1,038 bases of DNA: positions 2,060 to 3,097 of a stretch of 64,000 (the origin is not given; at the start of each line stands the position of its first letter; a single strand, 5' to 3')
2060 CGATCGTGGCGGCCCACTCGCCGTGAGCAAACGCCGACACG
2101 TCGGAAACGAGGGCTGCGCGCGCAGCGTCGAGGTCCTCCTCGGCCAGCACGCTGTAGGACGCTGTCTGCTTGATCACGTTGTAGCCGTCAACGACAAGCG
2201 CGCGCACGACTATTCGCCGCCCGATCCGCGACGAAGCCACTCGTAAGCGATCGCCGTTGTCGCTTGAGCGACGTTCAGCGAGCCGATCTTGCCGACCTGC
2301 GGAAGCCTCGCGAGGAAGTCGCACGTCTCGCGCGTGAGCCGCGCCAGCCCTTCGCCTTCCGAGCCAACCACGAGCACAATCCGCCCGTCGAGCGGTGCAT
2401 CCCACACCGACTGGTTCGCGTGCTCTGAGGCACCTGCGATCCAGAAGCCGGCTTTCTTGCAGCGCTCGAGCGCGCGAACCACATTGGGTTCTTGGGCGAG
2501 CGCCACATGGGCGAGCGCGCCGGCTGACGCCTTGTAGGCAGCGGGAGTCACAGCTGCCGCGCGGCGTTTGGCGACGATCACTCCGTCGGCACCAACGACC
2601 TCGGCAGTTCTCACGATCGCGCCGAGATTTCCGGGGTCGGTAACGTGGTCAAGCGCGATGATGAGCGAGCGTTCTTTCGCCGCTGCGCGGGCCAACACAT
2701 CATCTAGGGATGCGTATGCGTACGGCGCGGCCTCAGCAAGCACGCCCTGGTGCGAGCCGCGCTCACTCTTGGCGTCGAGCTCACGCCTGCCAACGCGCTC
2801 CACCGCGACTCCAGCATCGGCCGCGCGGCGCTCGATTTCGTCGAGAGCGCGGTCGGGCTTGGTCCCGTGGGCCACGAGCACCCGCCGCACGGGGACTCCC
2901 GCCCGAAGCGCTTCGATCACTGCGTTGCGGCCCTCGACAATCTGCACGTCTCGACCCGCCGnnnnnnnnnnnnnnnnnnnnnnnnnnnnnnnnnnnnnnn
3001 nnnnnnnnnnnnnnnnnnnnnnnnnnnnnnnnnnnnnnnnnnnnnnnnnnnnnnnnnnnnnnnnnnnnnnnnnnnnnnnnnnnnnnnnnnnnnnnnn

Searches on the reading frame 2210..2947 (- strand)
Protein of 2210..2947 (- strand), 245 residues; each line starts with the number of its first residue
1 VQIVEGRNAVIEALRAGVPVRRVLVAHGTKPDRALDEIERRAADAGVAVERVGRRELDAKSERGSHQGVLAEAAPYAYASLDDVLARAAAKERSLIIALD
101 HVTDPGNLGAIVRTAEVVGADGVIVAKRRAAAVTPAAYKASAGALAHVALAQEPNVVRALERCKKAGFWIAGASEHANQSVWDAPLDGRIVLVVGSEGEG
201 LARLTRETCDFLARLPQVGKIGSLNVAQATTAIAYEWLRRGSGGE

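Call 92: search_protein_families(library=pfam, proteins=[window:2210-2947:-], max_evalue=0.001)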
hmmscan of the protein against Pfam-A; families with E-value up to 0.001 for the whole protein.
window:2210-2947:- (245 aa): 2 families
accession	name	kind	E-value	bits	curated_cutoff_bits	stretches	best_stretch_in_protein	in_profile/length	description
PF00588.24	SpoU_methylase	-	9.5e-38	129.9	29.7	1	95-235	2-142/142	SpoU rRNA Methylase family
PF08032.17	SpoU_sub_bind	-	2.9e-18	66.4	22.8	1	3-78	1-75/76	RNA 2'-O ribose methyltransferase substrate binding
